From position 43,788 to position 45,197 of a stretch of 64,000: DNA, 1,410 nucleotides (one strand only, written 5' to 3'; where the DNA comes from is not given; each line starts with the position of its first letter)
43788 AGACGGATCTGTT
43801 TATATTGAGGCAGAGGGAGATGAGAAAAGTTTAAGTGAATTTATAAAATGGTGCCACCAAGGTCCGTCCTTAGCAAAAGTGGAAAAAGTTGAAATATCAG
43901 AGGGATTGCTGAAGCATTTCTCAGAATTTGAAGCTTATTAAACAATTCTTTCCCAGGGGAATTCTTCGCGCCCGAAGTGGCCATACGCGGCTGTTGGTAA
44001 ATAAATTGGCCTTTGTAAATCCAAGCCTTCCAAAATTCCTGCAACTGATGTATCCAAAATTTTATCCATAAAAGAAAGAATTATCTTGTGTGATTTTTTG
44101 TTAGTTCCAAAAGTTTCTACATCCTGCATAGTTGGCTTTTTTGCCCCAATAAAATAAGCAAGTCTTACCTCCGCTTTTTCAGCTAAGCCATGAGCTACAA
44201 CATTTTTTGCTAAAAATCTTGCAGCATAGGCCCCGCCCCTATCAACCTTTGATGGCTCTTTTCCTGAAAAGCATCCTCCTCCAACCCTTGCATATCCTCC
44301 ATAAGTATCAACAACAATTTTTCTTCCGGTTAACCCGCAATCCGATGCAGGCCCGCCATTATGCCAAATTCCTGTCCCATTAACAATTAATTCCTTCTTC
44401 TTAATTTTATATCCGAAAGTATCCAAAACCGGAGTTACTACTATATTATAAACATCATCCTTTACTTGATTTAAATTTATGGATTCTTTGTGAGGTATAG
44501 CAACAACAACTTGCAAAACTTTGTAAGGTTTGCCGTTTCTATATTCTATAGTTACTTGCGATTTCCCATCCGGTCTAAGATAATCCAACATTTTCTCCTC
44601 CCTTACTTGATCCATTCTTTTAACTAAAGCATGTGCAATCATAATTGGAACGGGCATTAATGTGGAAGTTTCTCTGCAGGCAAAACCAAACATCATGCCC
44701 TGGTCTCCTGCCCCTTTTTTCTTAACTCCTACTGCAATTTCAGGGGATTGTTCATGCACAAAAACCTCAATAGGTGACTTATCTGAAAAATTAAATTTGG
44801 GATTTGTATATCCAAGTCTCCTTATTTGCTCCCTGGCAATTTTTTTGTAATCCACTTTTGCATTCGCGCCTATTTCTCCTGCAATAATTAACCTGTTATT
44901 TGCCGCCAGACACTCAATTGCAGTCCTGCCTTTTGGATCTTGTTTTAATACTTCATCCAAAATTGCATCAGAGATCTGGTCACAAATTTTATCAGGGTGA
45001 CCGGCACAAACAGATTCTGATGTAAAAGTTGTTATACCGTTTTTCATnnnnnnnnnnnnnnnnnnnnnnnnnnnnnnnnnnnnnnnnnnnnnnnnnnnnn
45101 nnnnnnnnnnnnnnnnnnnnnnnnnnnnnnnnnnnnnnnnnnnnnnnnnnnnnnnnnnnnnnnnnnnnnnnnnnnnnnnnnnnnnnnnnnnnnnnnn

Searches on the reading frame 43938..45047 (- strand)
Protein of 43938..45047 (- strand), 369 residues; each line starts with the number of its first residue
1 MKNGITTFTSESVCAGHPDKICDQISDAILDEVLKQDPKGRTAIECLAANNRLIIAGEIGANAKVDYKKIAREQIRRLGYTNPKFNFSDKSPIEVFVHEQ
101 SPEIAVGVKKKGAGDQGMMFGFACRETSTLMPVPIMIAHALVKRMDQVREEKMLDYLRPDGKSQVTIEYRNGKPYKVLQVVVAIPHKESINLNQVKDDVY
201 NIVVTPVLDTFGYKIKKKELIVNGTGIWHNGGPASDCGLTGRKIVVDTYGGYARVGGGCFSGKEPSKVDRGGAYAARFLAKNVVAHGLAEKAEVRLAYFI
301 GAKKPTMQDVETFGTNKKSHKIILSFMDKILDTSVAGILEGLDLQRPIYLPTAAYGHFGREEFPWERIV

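Call 6: search_protein_families(library=pfam, proteins=[window:43938-45047:-])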
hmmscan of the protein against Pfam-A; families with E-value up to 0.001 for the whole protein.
window:43938-45047:- (369 aa): 3 families
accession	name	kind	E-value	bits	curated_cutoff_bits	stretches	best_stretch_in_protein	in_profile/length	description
PF02773.21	S-AdoMet_synt_C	-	2.6e-55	186.6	25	1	231-367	2-138/138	S-adenosylmethionine synthetase, C-terminal domain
PF02772.21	S-AdoMet_synt_M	-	4e-40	137.1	29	1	111-226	2-118/120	S-adenosylmethionine synthetase, central domain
PF00438.25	S-AdoMet_synt_N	-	2.8e-35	121.3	33.1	1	7-102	3-99/99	S-adenosylmethionine synthetase, N-terminal domain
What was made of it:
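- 43938..45047 (-): metK (S-adenosylmethionine synthetase, 369 aa), the regulated gene. Pfam PF00438, PF02772 and PF02773 (call 6).
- Checked: Downstream gene: ORF 43938-45047 is MetK, with all three Pfam S-AdoMet synthetase domains (call 6).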

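Call 10: find_related_loci(query=window:43938-45047:-, collection=genome_contigs, flank=2500)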
Query window:43938-45047:- (369 aa) in genome_contigs; peptide patterns used: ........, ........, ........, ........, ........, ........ (x = any residue, [..] = any of these).
600 stretches matched a pattern (row limit reached: there are more); 597 encode a relative of the query (tblastn E <= 1e-3); the best 80 are kept; 80 distinct loci.
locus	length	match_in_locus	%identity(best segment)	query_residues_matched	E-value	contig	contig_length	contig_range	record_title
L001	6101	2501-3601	81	3-369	0e+0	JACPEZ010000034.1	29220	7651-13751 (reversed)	MAG: Candidatus Daviesbacteria bacterium isolate NC_groundwater_348_Ag_B-0.1um_41_18 GD18-4_B1_scaffold_652455, whole ge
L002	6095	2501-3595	67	3-367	1e-173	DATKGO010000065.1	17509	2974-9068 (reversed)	MAG TPA_asm: Patescibacteria group bacterium isolate SMAG_U14553 k141_11147, whole genome shotgun sequence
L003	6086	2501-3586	65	8-369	3e-172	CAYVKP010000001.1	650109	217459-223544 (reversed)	MAG TPA_asm: uncultured Gammaproteobacteria bacterium isolate SRP200132_co1_547 genome assembly, contig: NODE_2_length_6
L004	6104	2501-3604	60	1-368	2e-154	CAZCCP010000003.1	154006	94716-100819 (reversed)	MAG TPA_asm: uncultured Candidatus Saccharibacteria bacterium isolate SRP200132_co1_638 genome assembly, contig: NODE_90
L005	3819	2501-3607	60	2-368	6e-153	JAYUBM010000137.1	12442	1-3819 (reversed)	MAG: bacterium isolate GFS_6762 GFS_6762_136, whole genome shotgun sequence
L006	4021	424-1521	58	5-369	2e-146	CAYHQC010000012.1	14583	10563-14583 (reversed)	MAG TPA_asm: uncultured Gammaproteobacteria bacterium isolate ERP119705_co15_352 genome assembly, contig: NODE_4525_leng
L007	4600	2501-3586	57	8-369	2e-141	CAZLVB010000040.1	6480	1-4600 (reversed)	MAG TPA_asm: uncultured Gammaproteobacteria bacterium isolate SRP269290_co3_1053 genome assembly, contig: NODE_17409_len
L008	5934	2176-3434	57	4-369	4e-138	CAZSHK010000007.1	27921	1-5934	MAG TPA_asm: uncultured Candidatus Saccharibacteria bacterium isolate SRP200132_co1_696 genome assembly, contig: NODE_29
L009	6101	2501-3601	55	8-368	1e-131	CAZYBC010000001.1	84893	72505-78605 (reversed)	MAG TPA_asm: uncultured Pseudomonadales bacterium isolate SRP263991_co1_159 genome assembly, contig: NODE_196_length_848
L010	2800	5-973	58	51-369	1e-131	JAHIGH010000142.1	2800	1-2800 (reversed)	MAG: Patescibacteria group bacterium isolate KR11_N2.mb.17 KR11_N2.mb.17_k141_66478, whole genome shotgun sequence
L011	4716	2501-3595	53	2-368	9e-125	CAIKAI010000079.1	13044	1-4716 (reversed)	Candidatus Shapirobacteria bacterium isolate AlinenLipids_bin-9586 genome assembly, contig: bin-9586:079/184, whole geno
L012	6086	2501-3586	55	8-367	2e-123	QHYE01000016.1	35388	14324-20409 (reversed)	MAG: Acidobacteria bacterium isolate gp2 AA96 14_0903_13_30cm_scaffold_390649_curated, whole genome shotgun sequence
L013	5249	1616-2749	51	8-367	1e-119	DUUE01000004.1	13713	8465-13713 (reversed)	MAG TPA_asm: Bacillota bacterium isolate AS08sgBPME_165 287741_AS08, whole genome shotgun sequence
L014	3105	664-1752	53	8-366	7e-123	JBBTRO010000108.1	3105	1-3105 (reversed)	MAG: Patescibacteria group bacterium isolate H52-bin091_1 H52_bin091_1_000000000108, whole genome shotgun sequence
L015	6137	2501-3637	51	8-367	5e-118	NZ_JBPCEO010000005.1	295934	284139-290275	Halobacillus mangrovi strain A1-3 5, whole genome shotgun sequence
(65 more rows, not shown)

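Call 16: find_related_loci(query=window:43938-45047:-, collection=metagenome_contigs, flank=1500)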
Query window:43938-45047:- (369 aa) in metagenome_contigs; peptide patterns used: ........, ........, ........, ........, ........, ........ (x = any residue, [..] = any of these).
600 stretches matched a pattern (row limit reached: there are more); 594 encode a relative of the query (tblastn E <= 1e-3); the best 80 are kept; 80 distinct loci.
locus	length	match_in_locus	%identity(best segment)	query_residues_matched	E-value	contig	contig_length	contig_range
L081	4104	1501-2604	86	2-369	0e+0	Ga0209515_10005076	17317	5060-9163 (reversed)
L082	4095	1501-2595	70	5-369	0e+0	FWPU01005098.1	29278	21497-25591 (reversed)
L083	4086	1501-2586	80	8-369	0e+0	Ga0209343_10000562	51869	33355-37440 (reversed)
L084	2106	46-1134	63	7-369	2e-176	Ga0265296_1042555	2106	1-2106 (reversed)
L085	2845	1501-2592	62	6-369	2e-170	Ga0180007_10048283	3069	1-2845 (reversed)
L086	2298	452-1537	63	8-369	6e-173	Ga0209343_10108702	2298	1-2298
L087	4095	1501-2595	63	5-368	3e-159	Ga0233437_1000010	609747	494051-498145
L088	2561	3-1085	61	10-369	2e-158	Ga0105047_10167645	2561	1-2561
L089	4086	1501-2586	58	8-368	1e-147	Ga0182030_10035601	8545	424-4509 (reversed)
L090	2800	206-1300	58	8-368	5e-146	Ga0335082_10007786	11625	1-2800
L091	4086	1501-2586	56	8-368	6e-137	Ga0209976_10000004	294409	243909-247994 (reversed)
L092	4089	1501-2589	56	8-369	4e-141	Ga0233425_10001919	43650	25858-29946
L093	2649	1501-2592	59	8-368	2e-139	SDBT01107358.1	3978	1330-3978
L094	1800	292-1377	56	8-369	1e-145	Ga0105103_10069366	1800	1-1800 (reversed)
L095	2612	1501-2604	56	2-369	1e-136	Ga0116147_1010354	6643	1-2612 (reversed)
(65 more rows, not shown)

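Call 35: find_encoding_contigs(protein=window:43938-45047:-, flank=1200, max_places=10)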
Protein window:43938-45047:- (369 aa): 3 contigs read that carry it; 2 places shown.
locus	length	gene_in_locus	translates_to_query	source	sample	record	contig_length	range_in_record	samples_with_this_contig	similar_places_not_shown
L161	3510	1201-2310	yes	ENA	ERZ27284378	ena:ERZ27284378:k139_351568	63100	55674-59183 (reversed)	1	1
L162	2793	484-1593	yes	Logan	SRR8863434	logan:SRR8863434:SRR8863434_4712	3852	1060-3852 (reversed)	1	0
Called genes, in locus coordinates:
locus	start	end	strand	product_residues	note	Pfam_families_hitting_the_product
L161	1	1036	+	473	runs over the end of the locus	PF02878:PGM_PMM_I, PF02879:PGM_PMM_II, PF02880:PGM_PMM_III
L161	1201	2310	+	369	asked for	PF00438:S-AdoMet_synt_N, PF02772:S-AdoMet_synt_M, PF02773:S-AdoMet_synt_C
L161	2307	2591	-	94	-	PF00708:Acylphosphatase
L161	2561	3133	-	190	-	PF00578:AhpC-TSA, PF08534:Redoxin, PF13098:Thioredoxin_2 (faint), PF13905:Thioredoxin_8 (weak)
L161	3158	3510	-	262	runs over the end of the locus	PF03372:Exo_endo_phos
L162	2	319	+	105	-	?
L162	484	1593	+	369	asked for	PF00438:S-AdoMet_synt_N, PF02772:S-AdoMet_synt_M, PF02773:S-AdoMet_synt_C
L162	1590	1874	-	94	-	PF00708:Acylphosphatase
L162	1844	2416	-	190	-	PF00578:AhpC-TSA, PF08534:Redoxin, PF13098:Thioredoxin_2 (faint), PF13905:Thioredoxin_8 (weak)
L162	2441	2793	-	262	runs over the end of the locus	PF03372:Exo_endo_phos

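Call 37: find_homologous_proteins(query=window:43938-45047:-, max_evalue=1e-100)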
Query window:43938-45047:- (369 aa): 6293 proteins with E <= 1e-100 among 8000 candidates; the best 120 are listed.
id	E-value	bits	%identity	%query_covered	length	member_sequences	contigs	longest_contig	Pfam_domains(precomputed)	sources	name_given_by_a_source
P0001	1.2e-236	803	58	85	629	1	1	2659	PF00438.26,PF02772.22,PF02773.22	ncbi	-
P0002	1.5e-226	770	90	100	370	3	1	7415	PF00438.26,PF02772.22,PF02773.22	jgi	jgi:S-adenosylmethionine synthetase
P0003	3.1e-224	762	89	99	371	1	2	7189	PF00438.26,PF02772.22,PF02773.22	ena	-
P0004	5.2e-223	758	87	99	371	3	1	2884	PF00438.26,PF02772.22,PF02773.22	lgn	-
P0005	5.7e-223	758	89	99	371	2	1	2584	PF00438.26,PF02772.22,PF02773.22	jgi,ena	-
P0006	8.7e-223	757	88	100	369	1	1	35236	PF00438.26,PF02772.22,PF02773.22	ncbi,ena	-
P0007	1.2e-221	753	88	100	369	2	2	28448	PF00438.26,PF02772.22,PF02773.22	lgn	-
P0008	1.5e-221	753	87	99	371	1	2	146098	PF00438.26,PF02772.22,PF02773.22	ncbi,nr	ncbi:methionine adenosyltransferase [Candidatus Daviesbacteria bacterium]|nr:methionine adenosyltran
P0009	2.4e-221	752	88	100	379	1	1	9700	PF00438.26,PF02772.22,PF02773.22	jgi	-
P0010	9.3e-221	750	88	99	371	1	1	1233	PF00438.26,PF02772.22,PF02773.22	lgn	-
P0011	3.6e-220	749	87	99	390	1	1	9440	PF00438.26,PF02772.22,PF02773.22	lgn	-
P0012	4.5e-220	748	86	99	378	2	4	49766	PF00438.26,PF02772.22,PF02773.22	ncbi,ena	-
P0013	8.1e-220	747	87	100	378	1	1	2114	PF00438.26,PF02772.22,PF02773.22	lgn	-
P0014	8.9e-220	747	86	100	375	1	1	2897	PF00438.26,PF02772.22,PF02773.22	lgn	-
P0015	1.2e-219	747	86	100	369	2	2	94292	PF00438.26,PF02772.22,PF02773.22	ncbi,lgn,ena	ncbi:MAG: methionine adenosyltransferase [Patescibacteria group bacterium]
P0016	1.6e-219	746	86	99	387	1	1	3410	PF00438.26,PF02772.22,PF02773.22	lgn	-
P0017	2.1e-219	746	85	100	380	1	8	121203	PF00438.26,PF02772.22,PF02773.22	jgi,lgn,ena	-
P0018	2.7e-219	746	86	100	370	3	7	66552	PF00438.26,PF02772.22,PF02773.22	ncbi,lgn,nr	ncbi:methionine adenosyltransferase [Candidatus Daviesbacteria bacterium]|nr:methionine adenosyltran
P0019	7.9e-219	744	86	100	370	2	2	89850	PF00438.26,PF02772.22,PF02773.22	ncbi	-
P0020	1.1e-218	744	85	100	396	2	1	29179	PF00438.26,PF02772.22,PF02773.22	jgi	-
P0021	1.3e-218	743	86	99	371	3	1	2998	PF00438.26,PF02772.22,PF02773.22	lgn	-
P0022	2.3e-218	743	87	99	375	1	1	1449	PF00438.26,PF02772.22,PF02773.22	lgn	-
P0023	2.4e-218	743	87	100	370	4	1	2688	PF00438.26,PF02772.22,PF02773.22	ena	-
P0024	3.5e-218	742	86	100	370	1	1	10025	PF00438.26,PF02772.22,PF02773.22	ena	-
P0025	5.2e-218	741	87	100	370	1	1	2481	PF00438.26,PF02772.22,PF02773.22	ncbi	-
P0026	5.4e-218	741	85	99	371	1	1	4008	PF00438.26,PF02772.22,PF02773.22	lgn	-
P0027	7.3e-218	741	85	100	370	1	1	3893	PF00438.26,PF02772.22,PF02773.22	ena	-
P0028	1.2e-217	740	87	98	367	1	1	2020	PF00438.26,PF02772.22,PF02773.22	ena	-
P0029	1.9e-217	740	87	99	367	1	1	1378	PF00438.26,PF02772.22,PF02773.22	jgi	jgi:S-adenosylmethionine synthetase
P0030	4.0e-217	739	87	99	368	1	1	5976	PF00438.26,PF02772.22,PF02773.22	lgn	-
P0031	9.5e-217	737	86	100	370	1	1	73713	PF00438.26,PF02772.22,PF02773.22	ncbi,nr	ncbi:methionine adenosyltransferase [Candidatus Daviesbacteria bacterium]|nr:methionine adenosyltran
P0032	1.5e-216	737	85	99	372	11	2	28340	PF00438.26,PF02772.22,PF02773.22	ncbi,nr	ncbi:methionine adenosyltransferase [Candidatus Daviesbacteria bacterium]|nr:methionine adenosyltran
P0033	3.1e-216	736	86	100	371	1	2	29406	PF00438.26,PF02772.22,PF02773.22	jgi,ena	-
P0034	3.3e-216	736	86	100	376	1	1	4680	PF00438.26,PF02772.22,PF02773.22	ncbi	-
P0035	1.9e-215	733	85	99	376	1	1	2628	PF00438.26,PF02772.22,PF02773.22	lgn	-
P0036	4.7e-215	732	85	99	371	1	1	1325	PF00438.26,PF02772.22,PF02773.22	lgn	-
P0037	9.1e-215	731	85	99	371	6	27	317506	PF00438.26,PF02772.22,PF02773.22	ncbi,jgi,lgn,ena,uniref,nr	ncbi:MAG: hypothetical protein ACD_38C00069G0019 [uncultured bacterium]|uniref:Methionine adenosyltr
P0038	1.4e-213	727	84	99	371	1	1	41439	PF00438.26,PF02772.22,PF02773.22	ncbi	-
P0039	1.8e-213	726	83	100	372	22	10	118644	PF00438.26,PF02772.22,PF02773.22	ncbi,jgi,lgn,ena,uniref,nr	ncbi:methionine adenosyltransferase [Candidatus Daviesbacteria bacterium RIFCSPLOWO2_02_FULL_41_8]|u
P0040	3.3e-213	726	85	99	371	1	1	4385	PF00438.26,PF02772.22,PF02773.22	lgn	-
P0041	3.4e-213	726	84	99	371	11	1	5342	PF00438.26,PF02772.22,PF02773.22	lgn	-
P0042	4.1e-213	725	85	98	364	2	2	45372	PF00438.26,PF02772.22,PF02773.22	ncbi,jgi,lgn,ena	-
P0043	7.9e-213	724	85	99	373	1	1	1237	PF00438.26,PF02772.22,PF02773.22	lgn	-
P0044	8.9e-213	724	84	99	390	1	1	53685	PF00438.26,PF02772.22,PF02773.22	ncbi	-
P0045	3.3e-212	722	84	100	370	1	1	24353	PF00438.26,PF02772.22,PF02773.22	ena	-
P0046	6.5e-212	721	85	99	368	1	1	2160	PF00438.26,PF02772.22,PF02773.22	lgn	-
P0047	1.7e-208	710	83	99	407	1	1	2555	PF00438.26,PF02772.22,PF02773.22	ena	-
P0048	2.8e-208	709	83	99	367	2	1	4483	PF00438.26,PF02772.22,PF02773.22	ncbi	-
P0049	2.0e-205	700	82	99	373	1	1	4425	PF00438.26,PF02772.22,PF02773.22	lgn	-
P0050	2.5e-205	700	82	99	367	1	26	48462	PF00438.26,PF02772.22,PF02773.22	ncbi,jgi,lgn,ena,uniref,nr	ncbi:methionine adenosyltransferase [Candidatus Daviesbacteria bacterium RIFCSPLOWO2_01_FULL_38_10]|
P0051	2.0e-204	697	81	99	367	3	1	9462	PF00438.26,PF02772.22,PF02773.22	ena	-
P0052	6.4e-204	695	81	100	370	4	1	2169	PF00438.26,PF02772.22,PF02773.22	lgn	-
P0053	1.8e-203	694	81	100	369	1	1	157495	PF00438.26,PF02772.22,PF02773.22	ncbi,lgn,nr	ncbi:MAG: methionine adenosyltransferase [Candidatus Daviesbacteria bacterium]|nr:methionine adenosy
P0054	3.8e-203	693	81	99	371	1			PF00438.26,PF02772.22,PF02773.22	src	-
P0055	6.5e-203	692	80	99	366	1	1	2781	PF00438.26,PF02772.22,PF02773.22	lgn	-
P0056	1.6e-202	690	80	100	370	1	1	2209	PF00438.26,PF02772.22,PF02773.22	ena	-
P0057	2.7e-202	690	81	99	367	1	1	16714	PF00438.26,PF02772.22,PF02773.22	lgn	-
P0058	4.2e-202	689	80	99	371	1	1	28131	PF00438.26,PF02772.22,PF02773.22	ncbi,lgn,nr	ncbi:MAG: methionine adenosyltransferase [Candidatus Daviesbacteria bacterium]|nr:methionine adenosy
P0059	8.1e-202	688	80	100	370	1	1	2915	PF00438.26,PF02772.22,PF02773.22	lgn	-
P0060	1.2e-201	688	80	100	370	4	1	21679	PF00438.26,PF02772.22,PF02773.22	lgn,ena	-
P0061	2.5e-201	687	81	99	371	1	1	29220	PF00438.26,PF02772.22,PF02773.22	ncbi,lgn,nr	ncbi:methionine adenosyltransferase [Candidatus Daviesbacteria bacterium]|nr:methionine adenosyltran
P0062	5.4e-201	685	80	99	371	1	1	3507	PF00438.26,PF02772.22,PF02773.22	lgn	-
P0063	7.3e-201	685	80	99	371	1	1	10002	PF00438.26,PF02772.22,PF02773.22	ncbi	-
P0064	1.1e-200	684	80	99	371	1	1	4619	PF00438.26,PF02772.22,PF02773.22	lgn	-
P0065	2.5e-200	683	80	99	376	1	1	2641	PF00438.26,PF02772.22,PF02773.22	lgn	-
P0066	3.5e-200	683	79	99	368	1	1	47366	PF00438.26,PF02772.22,PF02773.22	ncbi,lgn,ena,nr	ncbi:MAG: S-adenosylmethionine synthetase [Microgenomates group bacterium Gr01-1014_7]|nr:MAG: S-ade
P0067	4.3e-200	682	80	99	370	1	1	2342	PF00438.26,PF02772.22,PF02773.22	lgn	-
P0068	7.6e-200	682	79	99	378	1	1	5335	PF00438.26,PF02772.22,PF02773.22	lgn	-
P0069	1.3e-199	681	80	100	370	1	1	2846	PF00438.26,PF02772.22,PF02773.22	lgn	-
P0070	1.9e-199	680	79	99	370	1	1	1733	PF00438.26,PF02772.22,PF02773.22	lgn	-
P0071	6.6e-199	679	79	99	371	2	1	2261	PF00438.26,PF02772.22,PF02773.22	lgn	-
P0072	9.4e-199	678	78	100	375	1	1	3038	PF00438.26,PF02772.22,PF02773.22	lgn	-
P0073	1.9e-198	677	79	99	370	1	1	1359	PF00438.26,PF02772.22,PF02773.22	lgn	-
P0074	2.3e-198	677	80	100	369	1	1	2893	PF00438.26,PF02772.22,PF02773.22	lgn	-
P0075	2.6e-198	677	80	99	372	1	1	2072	PF00438.26,PF02772.22,PF02773.22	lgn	-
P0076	2.7e-198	677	79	99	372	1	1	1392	PF00438.26,PF02772.22,PF02773.22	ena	-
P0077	4.1e-198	676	79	100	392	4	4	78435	PF00438.26,PF02772.22,PF02773.22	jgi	-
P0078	2.5e-197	673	79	99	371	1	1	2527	PF00438.26,PF02772.22,PF02773.22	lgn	-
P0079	3.1e-197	673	79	99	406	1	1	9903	PF00438.26,PF02772.22,PF02773.22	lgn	-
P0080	7.0e-197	672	80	99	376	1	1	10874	PF00438.26,PF02772.22,PF02773.22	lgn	-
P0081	8.8e-197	672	78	99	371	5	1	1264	PF00438.26,PF02772.22,PF02773.22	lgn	-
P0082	9.3e-197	672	78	99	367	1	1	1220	PF00438.26,PF02772.22,PF02773.22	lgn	-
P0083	1.3e-196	671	79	99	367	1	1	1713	PF00438.26,PF02772.22,PF02773.22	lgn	-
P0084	2.4e-196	670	79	100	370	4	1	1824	PF00438.26,PF02772.22,PF02773.22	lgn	-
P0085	3.0e-196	670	78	99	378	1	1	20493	PF00438.26,PF02772.22,PF02773.22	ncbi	-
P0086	3.4e-196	670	78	99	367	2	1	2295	PF00438.26,PF02772.22,PF02773.22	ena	-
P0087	3.9e-196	669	78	99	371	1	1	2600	PF00438.26,PF02772.22,PF02773.22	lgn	-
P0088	4.8e-196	669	79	98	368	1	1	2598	PF00438.26,PF02772.22,PF02773.22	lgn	-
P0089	5.0e-196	669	78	100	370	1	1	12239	PF00438.26,PF02772.22,PF02773.22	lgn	-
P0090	5.4e-196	669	79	99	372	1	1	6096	PF00438.26,PF02772.22,PF02773.22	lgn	-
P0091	9.6e-196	668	79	99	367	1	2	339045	PF00438.26,PF02772.22,PF02773.22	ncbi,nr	ncbi:methionine adenosyltransferase [Candidatus Daviesbacteria bacterium]|nr:methionine adenosyltran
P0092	1.4e-195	668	79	99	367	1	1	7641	PF00438.26,PF02772.22,PF02773.22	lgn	-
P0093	1.7e-195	667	77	99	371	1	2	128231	PF00438.26,PF02772.22,PF02773.22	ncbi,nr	ncbi:methionine adenosyltransferase [Candidatus Daviesbacteria bacterium]|nr:methionine adenosyltran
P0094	2.5e-195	667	79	99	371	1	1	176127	PF00438.26,PF02772.22,PF02773.22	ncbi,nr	ncbi:methionine adenosyltransferase [Candidatus Daviesbacteria bacterium]|nr:methionine adenosyltran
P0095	7.1e-195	665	77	100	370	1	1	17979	PF00438.26,PF02772.22,PF02773.22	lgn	-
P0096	7.6e-195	665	78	100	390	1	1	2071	PF00438.26,PF02772.22,PF02773.22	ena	-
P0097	7.7e-195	665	76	99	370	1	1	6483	PF00438.26,PF02772.22,PF02773.22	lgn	-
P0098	1.3e-194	664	78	99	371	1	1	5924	PF00438.26,PF02772.22,PF02773.22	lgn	-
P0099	1.4e-194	664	78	99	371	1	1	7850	PF00438.26,PF02772.22,PF02773.22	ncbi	-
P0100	1.7e-194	664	78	99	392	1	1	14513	PF00438.26,PF02772.22,PF02773.22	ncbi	-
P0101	2.9e-194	663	78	99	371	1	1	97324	PF00438.26,PF02772.22,PF02773.22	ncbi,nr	ncbi:methionine adenosyltransferase [Candidatus Daviesbacteria bacterium]|nr:methionine adenosyltran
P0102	3.2e-194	663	78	99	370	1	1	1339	PF00438.26,PF02772.22,PF02773.22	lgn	-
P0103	1.7e-193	661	79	99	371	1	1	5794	PF00438.26,PF02772.22,PF02773.22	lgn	-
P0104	2.1e-193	660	77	99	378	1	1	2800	PF00438.26,PF02772.22,PF02773.22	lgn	-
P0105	3.2e-193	660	78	99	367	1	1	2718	PF00438.26,PF02772.22,PF02773.22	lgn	-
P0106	4.0e-193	660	78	99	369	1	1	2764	PF00438.26,PF02772.22,PF02773.22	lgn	-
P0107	1.0e-192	658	77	99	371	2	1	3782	PF00438.26,PF02772.22,PF02773.22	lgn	-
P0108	1.1e-192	658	76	100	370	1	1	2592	PF00438.26,PF02772.22,PF02773.22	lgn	-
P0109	1.5e-192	658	77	99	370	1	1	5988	PF00438.26,PF02772.22,PF02773.22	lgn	-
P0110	2.7e-192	657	78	100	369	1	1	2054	PF00438.26,PF02772.22,PF02773.22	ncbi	-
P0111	5.8e-192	656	77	99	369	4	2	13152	PF00438.26,PF02772.22,PF02773.22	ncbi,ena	-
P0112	5.9e-192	656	77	99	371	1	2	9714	PF00438.26,PF02772.22,PF02773.22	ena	-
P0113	1.6e-191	654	77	98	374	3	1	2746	PF00438.26,PF02772.22,PF02773.22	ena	-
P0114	1.7e-191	654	77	98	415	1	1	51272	PF00438.26,PF02772.22,PF02773.22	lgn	-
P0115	2.8e-191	653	78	99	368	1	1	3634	PF00438.26,PF02772.22,PF02773.22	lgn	-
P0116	2.2e-190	651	77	100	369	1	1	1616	PF00438.26,PF02772.22,PF02773.22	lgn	-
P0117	3.4e-190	650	76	99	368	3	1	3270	PF00438.26,PF02772.22,PF02773.22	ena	-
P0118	4.1e-190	650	77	100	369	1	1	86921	PF00438.26,PF02772.22,PF02773.22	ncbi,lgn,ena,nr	ncbi:methionine adenosyltransferase [Patescibacteria group bacterium]|nr:methionine adenosyltransfer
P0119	4.3e-190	650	77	100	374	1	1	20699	PF00438.26,PF02772.22,PF02773.22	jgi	-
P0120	4.7e-190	649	77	98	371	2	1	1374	PF00438.26,PF02772.22,PF02773.22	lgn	-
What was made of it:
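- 43938..45047 (-): It is 76-90% identical to Candidatus Daviesbacteria MetK proteins (call 37).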

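Call 38: find_encoding_contigs(protein=P0002, flank=500, max_places=2)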
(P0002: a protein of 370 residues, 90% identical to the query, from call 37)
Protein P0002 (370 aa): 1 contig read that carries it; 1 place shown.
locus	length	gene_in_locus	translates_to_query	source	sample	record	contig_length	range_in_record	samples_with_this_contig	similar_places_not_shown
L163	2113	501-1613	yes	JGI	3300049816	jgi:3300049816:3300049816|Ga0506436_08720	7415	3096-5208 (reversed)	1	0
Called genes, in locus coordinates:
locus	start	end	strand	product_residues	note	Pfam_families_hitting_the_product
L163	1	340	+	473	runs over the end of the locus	PF02878:PGM_PMM_I, PF02879:PGM_PMM_II, PF02880:PGM_PMM_III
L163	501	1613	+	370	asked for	PF00438:S-AdoMet_synt_N, PF02772:S-AdoMet_synt_M, PF02773:S-AdoMet_synt_C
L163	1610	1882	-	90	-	PF00708:Acylphosphatase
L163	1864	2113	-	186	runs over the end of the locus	PF00578:AhpC-TSA, PF08534:Redoxin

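Call 39: find_encoding_contigs(protein=P0003, flank=500, max_places=2)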
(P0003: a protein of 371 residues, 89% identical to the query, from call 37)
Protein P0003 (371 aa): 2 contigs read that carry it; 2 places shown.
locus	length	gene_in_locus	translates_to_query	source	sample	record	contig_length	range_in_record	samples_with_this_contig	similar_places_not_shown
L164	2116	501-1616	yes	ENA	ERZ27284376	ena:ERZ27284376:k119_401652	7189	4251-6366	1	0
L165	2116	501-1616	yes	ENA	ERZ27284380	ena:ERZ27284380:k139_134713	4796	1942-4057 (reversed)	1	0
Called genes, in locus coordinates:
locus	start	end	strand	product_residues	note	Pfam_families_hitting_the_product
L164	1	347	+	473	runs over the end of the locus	PF02878:PGM_PMM_I, PF02879:PGM_PMM_II, PF02880:PGM_PMM_III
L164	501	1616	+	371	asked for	PF00438:S-AdoMet_synt_N, PF02772:S-AdoMet_synt_M, PF02773:S-AdoMet_synt_C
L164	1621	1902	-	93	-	PF00708:Acylphosphatase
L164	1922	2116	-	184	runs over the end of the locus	PF00578:AhpC-TSA, PF08534:Redoxin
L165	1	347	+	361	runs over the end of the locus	?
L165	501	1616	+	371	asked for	PF00438:S-AdoMet_synt_N, PF02772:S-AdoMet_synt_M, PF02773:S-AdoMet_synt_C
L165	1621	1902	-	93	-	PF00708:Acylphosphatase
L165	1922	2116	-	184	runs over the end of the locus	PF00578:AhpC-TSA, PF08534:Redoxin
